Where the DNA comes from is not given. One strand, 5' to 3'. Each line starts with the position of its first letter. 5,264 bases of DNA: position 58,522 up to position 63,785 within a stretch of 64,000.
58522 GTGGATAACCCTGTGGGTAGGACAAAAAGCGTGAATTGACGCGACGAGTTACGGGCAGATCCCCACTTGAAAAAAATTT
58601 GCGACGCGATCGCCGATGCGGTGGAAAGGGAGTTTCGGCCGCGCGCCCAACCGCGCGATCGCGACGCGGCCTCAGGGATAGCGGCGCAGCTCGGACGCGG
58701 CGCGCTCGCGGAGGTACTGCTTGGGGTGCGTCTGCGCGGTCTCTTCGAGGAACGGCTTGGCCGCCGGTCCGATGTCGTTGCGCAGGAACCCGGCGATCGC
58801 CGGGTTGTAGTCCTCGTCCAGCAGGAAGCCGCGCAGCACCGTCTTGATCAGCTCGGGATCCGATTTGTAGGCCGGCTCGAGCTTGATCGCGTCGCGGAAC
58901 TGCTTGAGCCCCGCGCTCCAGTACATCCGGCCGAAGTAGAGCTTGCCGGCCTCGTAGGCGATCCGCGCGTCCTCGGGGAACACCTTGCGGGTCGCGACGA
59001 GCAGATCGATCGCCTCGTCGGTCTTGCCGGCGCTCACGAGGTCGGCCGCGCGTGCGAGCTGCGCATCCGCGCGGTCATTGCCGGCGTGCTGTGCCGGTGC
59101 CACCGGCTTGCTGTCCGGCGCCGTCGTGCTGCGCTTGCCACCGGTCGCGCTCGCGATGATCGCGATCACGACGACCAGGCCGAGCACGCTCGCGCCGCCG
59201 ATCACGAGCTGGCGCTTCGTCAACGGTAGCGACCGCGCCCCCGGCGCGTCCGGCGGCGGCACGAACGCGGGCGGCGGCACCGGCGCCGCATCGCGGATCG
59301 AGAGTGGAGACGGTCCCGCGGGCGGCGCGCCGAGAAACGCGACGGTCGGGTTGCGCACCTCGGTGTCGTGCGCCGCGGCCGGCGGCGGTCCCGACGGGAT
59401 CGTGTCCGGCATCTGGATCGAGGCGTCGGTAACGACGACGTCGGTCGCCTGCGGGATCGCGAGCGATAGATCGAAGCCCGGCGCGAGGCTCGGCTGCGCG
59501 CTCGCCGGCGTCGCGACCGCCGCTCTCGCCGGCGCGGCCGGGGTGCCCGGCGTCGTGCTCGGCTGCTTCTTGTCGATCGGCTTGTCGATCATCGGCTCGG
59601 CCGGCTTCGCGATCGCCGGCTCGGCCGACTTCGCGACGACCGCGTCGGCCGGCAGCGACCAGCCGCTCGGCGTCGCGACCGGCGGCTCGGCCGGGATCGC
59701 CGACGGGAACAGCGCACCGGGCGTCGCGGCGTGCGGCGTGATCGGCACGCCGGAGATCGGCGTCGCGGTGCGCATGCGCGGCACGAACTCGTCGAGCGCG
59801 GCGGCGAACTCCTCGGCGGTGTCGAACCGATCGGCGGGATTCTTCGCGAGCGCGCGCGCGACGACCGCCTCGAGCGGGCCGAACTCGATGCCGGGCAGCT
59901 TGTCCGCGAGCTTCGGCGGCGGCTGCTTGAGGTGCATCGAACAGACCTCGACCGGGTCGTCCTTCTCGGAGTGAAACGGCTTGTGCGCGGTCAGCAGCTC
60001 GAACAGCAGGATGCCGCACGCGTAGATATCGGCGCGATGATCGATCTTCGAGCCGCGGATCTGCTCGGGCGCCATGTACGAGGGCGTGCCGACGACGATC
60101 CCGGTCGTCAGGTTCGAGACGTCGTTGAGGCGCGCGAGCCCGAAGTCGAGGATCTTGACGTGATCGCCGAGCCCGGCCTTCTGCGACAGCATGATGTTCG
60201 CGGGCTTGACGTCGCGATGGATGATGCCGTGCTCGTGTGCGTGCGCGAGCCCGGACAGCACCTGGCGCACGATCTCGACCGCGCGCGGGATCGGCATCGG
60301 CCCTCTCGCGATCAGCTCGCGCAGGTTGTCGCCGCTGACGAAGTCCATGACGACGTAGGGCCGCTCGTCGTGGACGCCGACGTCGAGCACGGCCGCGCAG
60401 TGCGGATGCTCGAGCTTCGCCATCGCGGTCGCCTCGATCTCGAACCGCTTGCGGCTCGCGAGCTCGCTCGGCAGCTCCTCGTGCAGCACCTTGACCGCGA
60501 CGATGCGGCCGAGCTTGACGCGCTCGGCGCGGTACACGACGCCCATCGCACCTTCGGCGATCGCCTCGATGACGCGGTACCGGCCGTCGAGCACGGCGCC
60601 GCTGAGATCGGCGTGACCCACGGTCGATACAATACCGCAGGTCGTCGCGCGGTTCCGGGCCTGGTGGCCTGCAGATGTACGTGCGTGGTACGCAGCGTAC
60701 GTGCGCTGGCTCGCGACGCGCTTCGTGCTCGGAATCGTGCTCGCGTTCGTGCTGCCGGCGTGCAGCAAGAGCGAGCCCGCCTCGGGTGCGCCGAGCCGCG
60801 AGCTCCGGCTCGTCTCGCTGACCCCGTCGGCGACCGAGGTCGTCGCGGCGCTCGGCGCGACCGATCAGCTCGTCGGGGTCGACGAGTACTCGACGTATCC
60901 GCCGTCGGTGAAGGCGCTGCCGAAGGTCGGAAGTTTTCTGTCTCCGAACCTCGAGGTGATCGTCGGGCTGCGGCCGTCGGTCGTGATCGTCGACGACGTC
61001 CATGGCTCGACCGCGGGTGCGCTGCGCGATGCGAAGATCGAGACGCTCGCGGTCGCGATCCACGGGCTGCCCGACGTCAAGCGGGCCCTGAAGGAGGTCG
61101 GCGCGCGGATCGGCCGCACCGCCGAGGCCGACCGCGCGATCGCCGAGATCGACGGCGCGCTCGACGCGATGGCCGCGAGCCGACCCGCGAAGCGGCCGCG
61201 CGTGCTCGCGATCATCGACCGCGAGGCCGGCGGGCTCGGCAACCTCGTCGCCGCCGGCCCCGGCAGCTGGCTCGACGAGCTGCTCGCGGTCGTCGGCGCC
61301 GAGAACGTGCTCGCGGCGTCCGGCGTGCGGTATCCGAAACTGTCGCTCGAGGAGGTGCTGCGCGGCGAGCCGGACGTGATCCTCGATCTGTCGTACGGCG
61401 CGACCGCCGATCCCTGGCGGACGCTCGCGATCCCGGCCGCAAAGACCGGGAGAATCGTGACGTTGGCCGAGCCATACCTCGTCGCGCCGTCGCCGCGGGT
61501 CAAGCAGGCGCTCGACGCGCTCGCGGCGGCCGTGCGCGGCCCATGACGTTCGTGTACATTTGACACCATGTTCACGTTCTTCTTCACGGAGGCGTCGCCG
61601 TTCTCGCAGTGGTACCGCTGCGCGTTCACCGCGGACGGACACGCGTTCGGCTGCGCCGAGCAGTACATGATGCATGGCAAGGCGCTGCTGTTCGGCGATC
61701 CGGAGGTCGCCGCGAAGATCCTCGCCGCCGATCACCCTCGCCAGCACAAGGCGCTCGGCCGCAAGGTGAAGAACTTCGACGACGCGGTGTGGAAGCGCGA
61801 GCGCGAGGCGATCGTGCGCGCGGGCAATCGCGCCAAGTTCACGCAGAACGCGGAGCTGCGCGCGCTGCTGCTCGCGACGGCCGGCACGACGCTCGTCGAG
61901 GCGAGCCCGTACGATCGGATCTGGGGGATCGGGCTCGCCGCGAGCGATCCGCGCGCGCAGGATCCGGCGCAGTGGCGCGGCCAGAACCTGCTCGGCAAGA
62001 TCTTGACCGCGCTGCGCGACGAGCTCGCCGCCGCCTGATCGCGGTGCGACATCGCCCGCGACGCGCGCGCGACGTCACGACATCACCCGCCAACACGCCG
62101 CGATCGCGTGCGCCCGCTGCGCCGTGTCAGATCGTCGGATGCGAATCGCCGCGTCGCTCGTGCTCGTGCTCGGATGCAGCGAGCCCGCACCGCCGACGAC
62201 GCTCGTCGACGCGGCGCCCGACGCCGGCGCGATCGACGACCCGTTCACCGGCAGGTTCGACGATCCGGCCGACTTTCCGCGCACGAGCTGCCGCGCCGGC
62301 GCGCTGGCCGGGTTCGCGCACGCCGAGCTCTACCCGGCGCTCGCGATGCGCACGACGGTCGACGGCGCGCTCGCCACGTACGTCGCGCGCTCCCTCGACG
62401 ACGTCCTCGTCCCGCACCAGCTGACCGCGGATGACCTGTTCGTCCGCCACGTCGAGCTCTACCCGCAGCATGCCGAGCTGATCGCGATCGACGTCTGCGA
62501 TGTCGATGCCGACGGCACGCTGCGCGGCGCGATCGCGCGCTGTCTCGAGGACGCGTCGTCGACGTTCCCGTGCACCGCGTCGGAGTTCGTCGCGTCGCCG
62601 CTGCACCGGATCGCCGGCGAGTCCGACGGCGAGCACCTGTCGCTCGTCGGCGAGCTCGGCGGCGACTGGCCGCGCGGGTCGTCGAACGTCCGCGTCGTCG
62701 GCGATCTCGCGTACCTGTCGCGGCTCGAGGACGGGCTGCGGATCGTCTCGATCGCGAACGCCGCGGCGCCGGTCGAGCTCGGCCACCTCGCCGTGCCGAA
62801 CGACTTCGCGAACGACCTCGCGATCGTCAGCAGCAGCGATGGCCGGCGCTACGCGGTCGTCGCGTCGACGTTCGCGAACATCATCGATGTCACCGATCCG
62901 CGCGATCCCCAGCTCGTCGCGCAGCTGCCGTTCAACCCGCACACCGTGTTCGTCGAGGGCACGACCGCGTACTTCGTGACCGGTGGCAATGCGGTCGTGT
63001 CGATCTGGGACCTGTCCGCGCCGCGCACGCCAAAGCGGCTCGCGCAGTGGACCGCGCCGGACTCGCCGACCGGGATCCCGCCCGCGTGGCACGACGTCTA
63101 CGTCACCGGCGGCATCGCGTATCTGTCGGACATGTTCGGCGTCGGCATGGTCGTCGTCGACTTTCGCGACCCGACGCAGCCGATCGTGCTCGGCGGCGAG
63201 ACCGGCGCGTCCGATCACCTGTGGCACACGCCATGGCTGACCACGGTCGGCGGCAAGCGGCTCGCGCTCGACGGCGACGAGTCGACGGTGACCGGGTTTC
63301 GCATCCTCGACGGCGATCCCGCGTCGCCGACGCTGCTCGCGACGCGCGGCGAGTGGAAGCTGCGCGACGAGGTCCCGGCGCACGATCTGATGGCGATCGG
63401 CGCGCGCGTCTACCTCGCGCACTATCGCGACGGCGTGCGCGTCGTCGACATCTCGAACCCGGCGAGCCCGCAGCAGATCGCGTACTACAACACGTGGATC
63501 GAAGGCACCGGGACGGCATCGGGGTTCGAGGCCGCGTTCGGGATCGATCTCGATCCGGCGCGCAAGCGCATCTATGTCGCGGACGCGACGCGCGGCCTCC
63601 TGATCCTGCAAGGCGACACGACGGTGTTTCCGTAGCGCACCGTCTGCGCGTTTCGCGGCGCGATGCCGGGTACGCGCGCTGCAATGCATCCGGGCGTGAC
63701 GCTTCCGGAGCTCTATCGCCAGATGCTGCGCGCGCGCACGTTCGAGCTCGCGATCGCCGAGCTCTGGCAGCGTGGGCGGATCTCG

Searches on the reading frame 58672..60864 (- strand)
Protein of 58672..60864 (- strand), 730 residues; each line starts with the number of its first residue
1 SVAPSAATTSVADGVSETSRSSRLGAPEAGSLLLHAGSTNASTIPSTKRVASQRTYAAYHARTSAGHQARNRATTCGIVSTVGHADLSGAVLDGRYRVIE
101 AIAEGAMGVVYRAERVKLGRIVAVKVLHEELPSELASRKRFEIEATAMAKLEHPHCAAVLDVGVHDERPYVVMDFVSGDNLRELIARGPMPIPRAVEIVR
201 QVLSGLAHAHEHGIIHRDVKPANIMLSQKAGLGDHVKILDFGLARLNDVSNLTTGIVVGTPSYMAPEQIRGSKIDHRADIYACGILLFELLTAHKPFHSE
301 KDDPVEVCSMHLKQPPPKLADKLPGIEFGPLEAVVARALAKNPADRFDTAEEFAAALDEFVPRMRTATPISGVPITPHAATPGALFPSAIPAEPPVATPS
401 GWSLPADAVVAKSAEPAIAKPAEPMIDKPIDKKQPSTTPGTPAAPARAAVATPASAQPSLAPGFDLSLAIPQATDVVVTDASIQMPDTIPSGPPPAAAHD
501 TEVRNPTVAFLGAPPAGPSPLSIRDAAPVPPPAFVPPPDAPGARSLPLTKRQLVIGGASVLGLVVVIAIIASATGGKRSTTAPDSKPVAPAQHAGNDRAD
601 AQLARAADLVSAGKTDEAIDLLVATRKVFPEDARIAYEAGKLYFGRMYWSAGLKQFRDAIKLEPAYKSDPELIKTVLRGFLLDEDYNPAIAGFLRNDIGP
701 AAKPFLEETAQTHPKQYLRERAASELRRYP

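Call 41: search_protein_families(library=pfam, proteins=[window:58672-60864:-], max_evalue=0.001)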
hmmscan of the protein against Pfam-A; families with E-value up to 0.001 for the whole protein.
window:58672-60864:- (730 aa): 5 families
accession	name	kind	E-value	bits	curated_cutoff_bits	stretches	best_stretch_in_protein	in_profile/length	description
PF00069.31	Pkinase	-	1.2e-48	166.2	31.7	1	96-304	1-204/263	Protein kinase domain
PF07714.23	PK_Tyr_Ser-Thr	-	3.8e-33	115.3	23.1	1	98-302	3-210/258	Protein tyrosine and serine/threonine kinase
PF03109.22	ABC1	-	2.2e-06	27.4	22.9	0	171-245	145-215/244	ABC1 atypical kinase-like domain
PF17667.7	Pkinase_fungal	-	0.00018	20.8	24.1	1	197-277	290-371/387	Fungal protein kinase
PF01636.29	APH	-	0.00024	21.4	23.2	0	195-249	150-202/239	Phosphotransferase enzyme family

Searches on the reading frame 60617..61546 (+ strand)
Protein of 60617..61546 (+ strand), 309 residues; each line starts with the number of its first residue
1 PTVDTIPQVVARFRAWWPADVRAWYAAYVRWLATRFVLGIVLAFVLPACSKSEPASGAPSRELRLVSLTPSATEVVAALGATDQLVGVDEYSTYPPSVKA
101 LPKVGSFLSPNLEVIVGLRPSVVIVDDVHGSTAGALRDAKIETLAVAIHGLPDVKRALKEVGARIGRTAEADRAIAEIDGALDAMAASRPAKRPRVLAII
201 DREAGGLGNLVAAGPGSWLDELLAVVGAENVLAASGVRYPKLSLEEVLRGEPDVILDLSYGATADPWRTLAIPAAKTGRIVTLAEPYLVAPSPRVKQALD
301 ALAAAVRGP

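Call 41: search_protein_families(library=pfam, proteins=[window:60617-61546:+], max_evalue=0.001)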
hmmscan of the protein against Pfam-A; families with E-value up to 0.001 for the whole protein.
window:60617-61546:+ (309 aa): 1 family
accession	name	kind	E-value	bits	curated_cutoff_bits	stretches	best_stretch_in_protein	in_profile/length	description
PF01497.23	Peripla_BP_2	-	5e-29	101.8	27.5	1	66-256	2-196/235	Periplasmic binding protein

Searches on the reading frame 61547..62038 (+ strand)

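Call 41: search_protein_families(library=pfam, proteins=[window:61547-62038:+], max_evalue=0.001)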
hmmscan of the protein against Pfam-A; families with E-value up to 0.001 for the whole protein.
window:61547-62038:+ (163 aa): 1 family
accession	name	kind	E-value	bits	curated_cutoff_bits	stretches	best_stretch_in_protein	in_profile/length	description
PF08719.17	NADAR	-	8.3e-55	185.9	35.1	1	15-160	9-162/163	NADAR domain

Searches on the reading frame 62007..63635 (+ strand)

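Call 41: search_protein_families(library=pfam, proteins=[window:62007-63635:+], max_evalue=0.001)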
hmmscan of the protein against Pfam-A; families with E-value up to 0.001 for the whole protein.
window:62007-63635:+ (542 aa): 2 families
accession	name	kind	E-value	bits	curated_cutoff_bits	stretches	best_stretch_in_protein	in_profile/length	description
PF08309.17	LVIVD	-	1.5e-11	43.9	20.2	1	458-496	4-42/42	LVIVD repeat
PF01731.26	Arylesterase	-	0.00063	20.3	21.3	0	491-529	38-75/86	Arylesterase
